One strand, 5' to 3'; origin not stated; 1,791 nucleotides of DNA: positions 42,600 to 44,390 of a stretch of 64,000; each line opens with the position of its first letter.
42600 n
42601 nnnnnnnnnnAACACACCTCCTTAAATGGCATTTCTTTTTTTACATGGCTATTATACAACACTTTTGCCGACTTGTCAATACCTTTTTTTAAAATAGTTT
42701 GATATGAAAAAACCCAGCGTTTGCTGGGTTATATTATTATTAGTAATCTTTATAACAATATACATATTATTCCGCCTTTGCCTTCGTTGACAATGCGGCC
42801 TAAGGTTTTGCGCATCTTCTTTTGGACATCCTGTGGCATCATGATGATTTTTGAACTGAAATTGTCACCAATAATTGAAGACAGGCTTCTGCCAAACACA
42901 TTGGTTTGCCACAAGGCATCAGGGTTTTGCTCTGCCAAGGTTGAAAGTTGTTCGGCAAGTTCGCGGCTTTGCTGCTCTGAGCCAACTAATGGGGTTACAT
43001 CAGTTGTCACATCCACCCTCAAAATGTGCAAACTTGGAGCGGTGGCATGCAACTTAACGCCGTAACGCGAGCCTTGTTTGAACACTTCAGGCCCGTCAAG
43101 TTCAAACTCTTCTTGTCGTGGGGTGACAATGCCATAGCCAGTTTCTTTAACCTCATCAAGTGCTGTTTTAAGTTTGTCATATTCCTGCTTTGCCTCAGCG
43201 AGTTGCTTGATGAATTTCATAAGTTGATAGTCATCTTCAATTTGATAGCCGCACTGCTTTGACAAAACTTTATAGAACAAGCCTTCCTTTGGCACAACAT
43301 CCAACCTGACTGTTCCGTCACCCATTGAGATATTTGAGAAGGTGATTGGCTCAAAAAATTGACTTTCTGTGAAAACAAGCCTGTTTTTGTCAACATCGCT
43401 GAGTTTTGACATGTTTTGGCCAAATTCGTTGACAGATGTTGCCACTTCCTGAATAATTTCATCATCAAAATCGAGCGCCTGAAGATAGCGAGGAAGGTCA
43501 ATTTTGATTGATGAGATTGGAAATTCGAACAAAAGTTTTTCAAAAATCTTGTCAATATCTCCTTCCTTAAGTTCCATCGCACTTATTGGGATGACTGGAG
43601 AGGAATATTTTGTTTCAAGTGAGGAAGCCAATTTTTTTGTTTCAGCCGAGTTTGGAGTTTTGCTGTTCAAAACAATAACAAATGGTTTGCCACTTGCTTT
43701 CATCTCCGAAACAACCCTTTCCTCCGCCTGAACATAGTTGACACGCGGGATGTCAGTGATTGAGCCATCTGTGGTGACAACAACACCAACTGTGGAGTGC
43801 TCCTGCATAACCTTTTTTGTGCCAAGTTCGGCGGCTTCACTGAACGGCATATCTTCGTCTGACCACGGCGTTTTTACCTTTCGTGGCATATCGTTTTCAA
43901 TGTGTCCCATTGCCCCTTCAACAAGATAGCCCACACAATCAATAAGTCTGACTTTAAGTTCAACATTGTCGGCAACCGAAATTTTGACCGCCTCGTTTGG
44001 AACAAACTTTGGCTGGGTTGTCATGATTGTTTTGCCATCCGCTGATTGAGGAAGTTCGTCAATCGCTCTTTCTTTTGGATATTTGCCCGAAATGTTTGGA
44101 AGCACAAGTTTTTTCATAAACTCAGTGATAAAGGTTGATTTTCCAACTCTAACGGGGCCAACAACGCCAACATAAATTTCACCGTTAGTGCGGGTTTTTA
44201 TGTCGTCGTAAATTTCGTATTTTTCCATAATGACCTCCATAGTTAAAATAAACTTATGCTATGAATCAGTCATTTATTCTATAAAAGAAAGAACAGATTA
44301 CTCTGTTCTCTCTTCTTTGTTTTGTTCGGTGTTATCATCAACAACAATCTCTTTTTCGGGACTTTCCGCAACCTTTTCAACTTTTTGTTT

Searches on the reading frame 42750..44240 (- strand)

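Call 43: search_protein_families(library=ncbifam, proteins=[window:42750-44240:-], max_evalue=0.00001)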
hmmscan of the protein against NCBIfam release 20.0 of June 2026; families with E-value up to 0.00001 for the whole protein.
window:42750-44240:- (496 aa): 1 family
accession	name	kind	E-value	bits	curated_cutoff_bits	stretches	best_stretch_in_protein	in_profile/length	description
TIGR02836.1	spore_IV_A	equivalog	2.5e-199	663.3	459.9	1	5-496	1-492/492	stage IV sporulation protein A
